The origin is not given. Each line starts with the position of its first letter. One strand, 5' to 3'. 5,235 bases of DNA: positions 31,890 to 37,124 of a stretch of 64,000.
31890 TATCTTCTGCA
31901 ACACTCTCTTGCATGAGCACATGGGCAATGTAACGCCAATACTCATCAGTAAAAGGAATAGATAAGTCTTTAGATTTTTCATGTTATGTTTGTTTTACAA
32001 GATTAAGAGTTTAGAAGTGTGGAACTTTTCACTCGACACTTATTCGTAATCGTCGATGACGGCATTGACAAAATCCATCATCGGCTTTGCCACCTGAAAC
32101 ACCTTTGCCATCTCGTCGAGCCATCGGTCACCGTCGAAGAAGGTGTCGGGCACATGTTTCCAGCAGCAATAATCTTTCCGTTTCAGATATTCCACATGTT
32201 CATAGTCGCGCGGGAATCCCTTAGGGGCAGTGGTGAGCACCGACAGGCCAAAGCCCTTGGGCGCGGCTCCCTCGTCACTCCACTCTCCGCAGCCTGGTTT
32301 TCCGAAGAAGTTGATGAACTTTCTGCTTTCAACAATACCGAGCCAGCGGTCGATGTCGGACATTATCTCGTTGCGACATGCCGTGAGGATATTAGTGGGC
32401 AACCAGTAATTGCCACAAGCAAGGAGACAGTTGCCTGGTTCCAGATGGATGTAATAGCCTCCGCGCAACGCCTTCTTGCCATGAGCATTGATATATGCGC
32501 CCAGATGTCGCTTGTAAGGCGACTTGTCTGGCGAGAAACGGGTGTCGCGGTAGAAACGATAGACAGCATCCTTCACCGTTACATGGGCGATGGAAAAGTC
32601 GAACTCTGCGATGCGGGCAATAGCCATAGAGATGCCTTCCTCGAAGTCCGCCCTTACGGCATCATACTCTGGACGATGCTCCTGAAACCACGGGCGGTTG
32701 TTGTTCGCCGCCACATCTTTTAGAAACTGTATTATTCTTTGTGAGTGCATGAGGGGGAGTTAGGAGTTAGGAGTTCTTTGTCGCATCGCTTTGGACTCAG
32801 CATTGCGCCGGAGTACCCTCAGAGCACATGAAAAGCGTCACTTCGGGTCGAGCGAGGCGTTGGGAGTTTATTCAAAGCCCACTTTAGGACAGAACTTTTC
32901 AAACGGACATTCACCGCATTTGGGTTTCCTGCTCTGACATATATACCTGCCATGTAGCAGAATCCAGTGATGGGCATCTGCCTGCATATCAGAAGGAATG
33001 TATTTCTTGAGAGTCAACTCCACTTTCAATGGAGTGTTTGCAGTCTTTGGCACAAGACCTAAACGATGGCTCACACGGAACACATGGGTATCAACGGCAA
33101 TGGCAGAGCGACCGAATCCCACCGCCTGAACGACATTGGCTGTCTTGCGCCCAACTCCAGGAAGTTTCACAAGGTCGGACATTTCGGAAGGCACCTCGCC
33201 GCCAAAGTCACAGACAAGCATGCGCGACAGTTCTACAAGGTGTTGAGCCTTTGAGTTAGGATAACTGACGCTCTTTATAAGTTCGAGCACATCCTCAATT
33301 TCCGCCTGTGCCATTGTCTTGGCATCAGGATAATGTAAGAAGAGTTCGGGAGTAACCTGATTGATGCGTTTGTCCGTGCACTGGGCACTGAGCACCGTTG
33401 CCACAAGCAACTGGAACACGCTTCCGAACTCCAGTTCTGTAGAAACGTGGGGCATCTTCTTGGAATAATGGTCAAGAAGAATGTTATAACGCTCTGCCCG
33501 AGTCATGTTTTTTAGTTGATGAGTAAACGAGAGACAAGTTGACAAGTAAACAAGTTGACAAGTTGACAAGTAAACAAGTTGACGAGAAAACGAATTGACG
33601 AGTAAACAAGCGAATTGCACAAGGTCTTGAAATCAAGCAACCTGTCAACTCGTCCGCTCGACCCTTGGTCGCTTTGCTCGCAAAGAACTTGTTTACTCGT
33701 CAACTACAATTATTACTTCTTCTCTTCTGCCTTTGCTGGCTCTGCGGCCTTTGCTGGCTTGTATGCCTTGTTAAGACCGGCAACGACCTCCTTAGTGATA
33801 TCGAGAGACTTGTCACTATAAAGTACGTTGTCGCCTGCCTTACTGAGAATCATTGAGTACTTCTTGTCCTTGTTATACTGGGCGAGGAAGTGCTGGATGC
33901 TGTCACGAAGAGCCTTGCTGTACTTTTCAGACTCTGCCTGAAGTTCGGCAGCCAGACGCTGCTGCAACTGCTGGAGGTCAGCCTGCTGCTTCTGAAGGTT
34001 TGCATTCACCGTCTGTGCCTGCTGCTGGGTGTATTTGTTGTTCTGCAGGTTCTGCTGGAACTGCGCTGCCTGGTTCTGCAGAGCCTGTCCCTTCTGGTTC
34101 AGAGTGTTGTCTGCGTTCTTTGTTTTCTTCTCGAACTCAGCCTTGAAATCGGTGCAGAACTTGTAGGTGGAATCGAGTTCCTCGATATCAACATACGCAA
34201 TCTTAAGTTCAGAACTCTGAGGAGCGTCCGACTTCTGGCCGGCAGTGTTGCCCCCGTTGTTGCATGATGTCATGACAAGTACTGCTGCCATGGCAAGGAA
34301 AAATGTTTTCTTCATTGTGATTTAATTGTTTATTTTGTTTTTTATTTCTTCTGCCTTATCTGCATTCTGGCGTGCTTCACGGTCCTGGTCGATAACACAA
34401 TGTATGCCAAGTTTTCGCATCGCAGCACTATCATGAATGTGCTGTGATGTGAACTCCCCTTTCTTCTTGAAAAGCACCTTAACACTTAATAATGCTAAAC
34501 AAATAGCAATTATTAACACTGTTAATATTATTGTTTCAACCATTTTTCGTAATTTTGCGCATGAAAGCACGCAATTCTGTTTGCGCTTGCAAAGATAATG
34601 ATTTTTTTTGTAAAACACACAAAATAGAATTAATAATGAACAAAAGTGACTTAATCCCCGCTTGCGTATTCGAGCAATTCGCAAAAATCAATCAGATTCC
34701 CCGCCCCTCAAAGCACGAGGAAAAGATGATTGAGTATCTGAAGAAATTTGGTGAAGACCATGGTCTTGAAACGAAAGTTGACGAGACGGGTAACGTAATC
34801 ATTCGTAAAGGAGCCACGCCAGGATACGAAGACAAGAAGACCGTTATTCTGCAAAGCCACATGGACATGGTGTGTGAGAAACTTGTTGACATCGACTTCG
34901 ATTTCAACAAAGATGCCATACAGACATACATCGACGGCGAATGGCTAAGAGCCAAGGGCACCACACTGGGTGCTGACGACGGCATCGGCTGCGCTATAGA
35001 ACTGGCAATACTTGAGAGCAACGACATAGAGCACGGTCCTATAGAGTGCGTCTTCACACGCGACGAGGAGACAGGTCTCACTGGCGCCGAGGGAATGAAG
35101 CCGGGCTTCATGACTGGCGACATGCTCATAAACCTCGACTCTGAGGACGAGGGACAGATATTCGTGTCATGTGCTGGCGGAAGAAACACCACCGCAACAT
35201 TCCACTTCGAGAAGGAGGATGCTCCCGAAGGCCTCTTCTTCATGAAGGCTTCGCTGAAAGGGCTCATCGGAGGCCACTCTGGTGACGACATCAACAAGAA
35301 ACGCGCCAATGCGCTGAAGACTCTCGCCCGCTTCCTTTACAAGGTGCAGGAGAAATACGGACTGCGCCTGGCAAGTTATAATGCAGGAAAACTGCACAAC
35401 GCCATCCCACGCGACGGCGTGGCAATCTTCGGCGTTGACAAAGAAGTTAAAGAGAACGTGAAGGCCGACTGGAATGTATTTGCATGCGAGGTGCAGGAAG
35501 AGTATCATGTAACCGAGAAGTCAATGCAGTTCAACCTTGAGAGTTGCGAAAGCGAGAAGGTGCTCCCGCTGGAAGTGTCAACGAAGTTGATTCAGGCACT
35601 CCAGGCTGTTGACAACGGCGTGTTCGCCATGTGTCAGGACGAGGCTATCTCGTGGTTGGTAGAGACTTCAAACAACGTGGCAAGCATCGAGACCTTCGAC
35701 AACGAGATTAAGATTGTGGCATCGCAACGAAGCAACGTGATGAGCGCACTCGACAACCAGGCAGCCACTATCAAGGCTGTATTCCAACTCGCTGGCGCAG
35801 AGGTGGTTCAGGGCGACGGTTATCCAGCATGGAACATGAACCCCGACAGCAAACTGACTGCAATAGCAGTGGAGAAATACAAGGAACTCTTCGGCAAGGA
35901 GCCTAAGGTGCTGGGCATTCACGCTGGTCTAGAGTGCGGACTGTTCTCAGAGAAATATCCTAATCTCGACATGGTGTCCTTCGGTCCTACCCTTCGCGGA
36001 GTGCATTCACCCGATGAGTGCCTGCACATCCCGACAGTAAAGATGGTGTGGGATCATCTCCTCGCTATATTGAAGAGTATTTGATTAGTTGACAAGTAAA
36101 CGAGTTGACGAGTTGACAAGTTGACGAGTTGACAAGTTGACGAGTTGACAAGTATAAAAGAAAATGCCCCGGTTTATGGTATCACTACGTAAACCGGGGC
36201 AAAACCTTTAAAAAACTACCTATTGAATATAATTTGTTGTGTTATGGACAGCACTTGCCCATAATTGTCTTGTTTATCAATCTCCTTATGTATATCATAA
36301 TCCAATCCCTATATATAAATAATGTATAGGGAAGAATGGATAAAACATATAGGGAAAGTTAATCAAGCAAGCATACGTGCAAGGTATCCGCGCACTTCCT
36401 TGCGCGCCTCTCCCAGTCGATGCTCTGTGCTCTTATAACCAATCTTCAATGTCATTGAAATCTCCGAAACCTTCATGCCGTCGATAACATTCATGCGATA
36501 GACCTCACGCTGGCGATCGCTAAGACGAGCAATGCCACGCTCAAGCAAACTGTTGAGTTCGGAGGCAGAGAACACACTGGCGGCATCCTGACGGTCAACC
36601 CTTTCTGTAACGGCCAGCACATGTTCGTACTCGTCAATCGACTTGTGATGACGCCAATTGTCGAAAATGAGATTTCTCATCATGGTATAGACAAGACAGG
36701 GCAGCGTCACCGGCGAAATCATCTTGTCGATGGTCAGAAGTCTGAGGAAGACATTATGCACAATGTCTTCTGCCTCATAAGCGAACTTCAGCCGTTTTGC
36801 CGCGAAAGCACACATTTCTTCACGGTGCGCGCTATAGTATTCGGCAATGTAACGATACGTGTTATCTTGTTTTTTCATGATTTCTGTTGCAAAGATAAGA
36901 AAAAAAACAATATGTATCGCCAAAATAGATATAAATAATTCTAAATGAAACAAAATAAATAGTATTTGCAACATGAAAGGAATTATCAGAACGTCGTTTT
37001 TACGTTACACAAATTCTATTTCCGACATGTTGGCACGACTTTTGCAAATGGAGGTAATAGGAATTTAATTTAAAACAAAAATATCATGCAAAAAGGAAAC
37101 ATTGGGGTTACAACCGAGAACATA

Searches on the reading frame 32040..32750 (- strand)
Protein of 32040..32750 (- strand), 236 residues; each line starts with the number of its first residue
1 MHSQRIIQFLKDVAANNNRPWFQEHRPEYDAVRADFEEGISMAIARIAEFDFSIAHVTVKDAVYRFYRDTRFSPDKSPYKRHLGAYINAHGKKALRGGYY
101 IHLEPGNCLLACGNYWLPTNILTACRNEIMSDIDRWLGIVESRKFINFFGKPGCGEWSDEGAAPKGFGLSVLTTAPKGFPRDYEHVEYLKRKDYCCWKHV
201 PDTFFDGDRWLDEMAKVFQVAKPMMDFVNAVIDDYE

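Call 66: search_protein_families(library=pfam, proteins=[window:32040-32750:-], max_evalue=0.00001)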
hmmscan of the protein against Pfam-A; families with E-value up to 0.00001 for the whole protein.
window:32040-32750:- (236 aa): 1 family
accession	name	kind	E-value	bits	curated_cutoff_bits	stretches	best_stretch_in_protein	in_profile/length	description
PF09365.15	DUF2461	-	2.7e-68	230.4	22.8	1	6-227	2-208/208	Conserved hypothetical protein (DUF2461)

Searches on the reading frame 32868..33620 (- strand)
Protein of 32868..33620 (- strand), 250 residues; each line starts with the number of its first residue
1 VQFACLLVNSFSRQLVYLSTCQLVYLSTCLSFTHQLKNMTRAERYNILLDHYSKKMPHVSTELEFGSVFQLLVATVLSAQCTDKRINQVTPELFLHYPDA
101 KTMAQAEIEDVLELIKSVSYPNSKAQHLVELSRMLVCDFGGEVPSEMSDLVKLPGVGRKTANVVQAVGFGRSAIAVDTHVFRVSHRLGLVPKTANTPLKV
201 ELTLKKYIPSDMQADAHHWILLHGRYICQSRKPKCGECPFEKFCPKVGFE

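Call 66: search_protein_families(library=pfam, proteins=[window:32868-33620:-], max_evalue=0.00001)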
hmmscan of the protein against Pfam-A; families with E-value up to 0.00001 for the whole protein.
window:32868-33620:- (250 aa): 2 families
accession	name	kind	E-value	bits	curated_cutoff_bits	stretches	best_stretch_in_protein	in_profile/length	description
PF00730.31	HhH-GPD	-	6.7e-23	81.5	26.2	1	73-209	1-107/108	HhH-GPD superfamily base excision DNA repair protein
PF00633.29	HHH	-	7.7e-06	25.9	24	0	139-164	2-27/30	Helix-hairpin-helix motif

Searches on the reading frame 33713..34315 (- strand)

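Call 66: search_protein_families(library=pfam, proteins=[window:33713-34315:-], max_evalue=0.00001)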
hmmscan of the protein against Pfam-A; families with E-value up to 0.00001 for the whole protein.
window:33713-34315:- (200 aa): 1 family
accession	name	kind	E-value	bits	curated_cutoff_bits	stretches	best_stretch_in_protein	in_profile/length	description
PF03938.19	OmpH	-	8e-25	88.1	32.4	1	38-181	1-141/141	Outer membrane protein (OmpH-like)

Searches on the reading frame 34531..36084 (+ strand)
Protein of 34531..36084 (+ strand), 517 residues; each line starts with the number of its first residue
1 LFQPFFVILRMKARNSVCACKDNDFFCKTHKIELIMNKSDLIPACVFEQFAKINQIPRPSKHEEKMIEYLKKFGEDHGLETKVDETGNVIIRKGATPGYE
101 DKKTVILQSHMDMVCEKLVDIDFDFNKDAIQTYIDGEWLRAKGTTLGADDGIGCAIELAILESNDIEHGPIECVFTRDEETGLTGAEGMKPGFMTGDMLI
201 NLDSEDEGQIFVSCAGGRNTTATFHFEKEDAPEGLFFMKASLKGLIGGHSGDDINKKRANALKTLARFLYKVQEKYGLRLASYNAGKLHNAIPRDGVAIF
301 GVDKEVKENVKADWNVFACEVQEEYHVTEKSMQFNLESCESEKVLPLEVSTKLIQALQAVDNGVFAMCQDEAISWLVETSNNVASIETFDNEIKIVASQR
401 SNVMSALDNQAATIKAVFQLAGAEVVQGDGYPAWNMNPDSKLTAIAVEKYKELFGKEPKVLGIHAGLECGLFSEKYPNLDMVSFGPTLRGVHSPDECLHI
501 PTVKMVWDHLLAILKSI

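Call 66: search_protein_families(library=pfam, proteins=[window:34531-36084:+], max_evalue=0.00001)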
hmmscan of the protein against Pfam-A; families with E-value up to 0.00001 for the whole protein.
window:34531-36084:+ (517 aa): 1 family
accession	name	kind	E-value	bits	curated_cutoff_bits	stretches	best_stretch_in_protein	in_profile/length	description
PF01546.33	Peptidase_M20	-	6.5e-14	52.8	24.6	1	106-505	1-195/206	Peptidase family M20/M25/M40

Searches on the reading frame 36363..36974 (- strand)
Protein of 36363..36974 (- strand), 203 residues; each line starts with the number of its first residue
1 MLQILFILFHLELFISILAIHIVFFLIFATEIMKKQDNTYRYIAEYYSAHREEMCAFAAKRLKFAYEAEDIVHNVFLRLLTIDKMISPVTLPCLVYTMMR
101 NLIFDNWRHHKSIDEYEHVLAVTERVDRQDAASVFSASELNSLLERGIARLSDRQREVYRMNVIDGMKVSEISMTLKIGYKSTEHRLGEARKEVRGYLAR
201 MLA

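Call 66: search_protein_families(library=pfam, proteins=[window:36363-36974:-], max_evalue=0.00001)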
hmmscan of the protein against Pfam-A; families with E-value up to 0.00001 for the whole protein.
window:36363-36974:- (203 aa): 3 families
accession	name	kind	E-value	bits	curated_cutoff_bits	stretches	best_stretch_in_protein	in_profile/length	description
PF08281.18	Sigma70_r4_2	-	8.8e-07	28.9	25.7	1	144-193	4-53/54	Sigma-70, region 4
PF07638.17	Sigma70_ECF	-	2e-06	28.3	21.1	1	67-194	48-179/185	ECF sigma factor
PF04542.20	Sigma70_r2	-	5.9e-06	26.4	24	0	47-111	2-69/71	Sigma-70 region 2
